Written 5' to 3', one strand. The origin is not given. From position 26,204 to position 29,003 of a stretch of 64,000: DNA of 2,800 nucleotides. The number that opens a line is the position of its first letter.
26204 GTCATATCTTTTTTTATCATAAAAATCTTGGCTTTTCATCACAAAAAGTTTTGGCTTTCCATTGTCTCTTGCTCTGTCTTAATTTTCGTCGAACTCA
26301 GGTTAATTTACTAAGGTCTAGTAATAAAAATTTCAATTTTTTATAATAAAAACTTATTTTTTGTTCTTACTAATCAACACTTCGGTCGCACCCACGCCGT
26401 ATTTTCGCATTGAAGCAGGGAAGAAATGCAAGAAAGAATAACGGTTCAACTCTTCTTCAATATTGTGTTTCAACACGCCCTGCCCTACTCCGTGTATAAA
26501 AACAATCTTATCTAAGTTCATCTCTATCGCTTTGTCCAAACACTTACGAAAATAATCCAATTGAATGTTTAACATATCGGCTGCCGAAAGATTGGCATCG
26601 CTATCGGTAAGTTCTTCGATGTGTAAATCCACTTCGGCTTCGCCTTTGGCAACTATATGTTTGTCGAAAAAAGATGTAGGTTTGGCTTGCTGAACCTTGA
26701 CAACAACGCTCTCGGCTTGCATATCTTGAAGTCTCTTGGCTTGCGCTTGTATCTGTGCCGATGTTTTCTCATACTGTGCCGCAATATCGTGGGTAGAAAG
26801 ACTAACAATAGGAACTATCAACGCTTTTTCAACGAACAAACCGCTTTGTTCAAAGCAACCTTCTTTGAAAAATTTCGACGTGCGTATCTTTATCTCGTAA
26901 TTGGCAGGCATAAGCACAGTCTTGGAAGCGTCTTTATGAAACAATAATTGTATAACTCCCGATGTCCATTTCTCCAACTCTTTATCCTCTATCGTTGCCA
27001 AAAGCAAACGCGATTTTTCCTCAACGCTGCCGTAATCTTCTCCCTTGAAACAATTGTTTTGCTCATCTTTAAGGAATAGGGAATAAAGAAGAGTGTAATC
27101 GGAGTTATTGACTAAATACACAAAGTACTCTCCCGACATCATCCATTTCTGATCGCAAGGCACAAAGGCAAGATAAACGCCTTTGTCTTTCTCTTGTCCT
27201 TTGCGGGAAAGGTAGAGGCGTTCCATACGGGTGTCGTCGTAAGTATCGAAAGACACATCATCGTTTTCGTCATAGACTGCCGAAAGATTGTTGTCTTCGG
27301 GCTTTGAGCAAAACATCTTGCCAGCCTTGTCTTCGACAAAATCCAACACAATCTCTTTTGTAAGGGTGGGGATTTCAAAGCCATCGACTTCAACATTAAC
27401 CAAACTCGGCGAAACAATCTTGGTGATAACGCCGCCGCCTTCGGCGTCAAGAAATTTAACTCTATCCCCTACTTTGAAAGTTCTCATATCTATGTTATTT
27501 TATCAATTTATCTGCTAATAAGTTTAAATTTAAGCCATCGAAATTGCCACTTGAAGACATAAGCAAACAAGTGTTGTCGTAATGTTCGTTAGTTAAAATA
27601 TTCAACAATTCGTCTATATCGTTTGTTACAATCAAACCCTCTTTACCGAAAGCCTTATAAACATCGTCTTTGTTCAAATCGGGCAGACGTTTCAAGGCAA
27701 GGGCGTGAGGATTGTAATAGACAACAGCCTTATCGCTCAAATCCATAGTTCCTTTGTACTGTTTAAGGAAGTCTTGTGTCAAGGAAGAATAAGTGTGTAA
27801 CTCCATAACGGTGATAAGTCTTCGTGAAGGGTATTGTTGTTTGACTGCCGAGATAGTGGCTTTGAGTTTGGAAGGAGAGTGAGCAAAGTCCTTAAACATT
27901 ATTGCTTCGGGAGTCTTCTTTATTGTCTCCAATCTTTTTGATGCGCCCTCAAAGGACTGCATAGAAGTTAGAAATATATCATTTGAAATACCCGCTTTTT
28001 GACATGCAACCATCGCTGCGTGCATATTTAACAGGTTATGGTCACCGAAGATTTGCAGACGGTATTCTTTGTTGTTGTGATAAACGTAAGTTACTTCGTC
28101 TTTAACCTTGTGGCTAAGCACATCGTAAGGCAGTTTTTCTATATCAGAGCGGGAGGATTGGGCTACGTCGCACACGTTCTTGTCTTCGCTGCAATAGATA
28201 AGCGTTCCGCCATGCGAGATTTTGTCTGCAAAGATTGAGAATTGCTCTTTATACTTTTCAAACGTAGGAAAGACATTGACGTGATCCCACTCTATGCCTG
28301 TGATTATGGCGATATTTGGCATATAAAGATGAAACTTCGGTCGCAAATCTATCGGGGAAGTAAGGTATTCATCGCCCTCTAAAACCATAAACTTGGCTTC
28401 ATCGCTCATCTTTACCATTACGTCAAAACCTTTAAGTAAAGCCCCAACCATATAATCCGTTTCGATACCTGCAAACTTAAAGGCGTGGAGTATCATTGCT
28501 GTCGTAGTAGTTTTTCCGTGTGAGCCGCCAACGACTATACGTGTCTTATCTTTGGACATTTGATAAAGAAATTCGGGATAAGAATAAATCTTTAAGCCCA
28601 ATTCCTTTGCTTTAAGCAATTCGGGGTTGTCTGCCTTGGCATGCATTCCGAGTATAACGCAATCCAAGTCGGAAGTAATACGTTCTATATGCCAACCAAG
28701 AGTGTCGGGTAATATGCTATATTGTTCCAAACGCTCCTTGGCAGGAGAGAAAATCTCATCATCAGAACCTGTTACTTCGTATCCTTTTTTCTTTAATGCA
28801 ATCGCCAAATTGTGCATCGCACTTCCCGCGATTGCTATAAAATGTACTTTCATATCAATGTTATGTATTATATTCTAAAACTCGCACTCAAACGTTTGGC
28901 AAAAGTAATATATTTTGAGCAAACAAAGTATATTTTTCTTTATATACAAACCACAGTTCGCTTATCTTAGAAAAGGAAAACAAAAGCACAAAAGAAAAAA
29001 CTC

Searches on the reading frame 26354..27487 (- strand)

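Call 10: search_protein_families(library=pfam, proteins=[window:26354-27487:-])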
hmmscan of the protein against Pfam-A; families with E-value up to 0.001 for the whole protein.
window:26354-27487:- (377 aa): 2 families
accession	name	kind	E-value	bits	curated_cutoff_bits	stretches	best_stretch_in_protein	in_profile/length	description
PF09640.15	DUF2027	-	5.3e-25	88.2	25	1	104-252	3-148/156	Domain of unknown function (DUF2027)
PF01713.27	Smr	-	5e-07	30.2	25.7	1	313-372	15-76/77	Smr domain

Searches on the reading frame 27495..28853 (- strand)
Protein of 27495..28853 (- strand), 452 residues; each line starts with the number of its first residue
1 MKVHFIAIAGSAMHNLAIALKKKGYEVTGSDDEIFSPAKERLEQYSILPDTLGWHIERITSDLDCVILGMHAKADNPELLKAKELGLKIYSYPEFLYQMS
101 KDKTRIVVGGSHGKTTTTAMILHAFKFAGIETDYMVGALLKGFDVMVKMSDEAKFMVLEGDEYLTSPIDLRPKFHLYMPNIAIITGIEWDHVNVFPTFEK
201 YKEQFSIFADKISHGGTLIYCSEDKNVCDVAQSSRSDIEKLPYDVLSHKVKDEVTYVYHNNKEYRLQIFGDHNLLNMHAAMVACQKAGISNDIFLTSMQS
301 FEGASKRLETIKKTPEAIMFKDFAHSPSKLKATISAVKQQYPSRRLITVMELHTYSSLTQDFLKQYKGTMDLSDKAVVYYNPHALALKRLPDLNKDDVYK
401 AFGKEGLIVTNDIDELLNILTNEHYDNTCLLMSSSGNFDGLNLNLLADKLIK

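Call 10: search_protein_families(library=pfam, proteins=[window:27495-28853:-])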
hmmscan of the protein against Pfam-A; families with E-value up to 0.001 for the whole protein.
window:27495-28853:- (452 aa): 3 families
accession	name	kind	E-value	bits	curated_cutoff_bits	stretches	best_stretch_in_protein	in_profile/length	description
PF08245.18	Mur_ligase_M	-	2.7e-16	60.6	24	1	108-283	1-199/200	Mur ligase middle domain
PF01225.30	Mur_ligase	-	1.3e-10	41.9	21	1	2-103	1-94/95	Mur ligase family, catalytic domain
PF02875.26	Mur_ligase_C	-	1.7e-07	32.5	28.4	1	307-434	2-125/127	Mur ligase, glutamate ligase domain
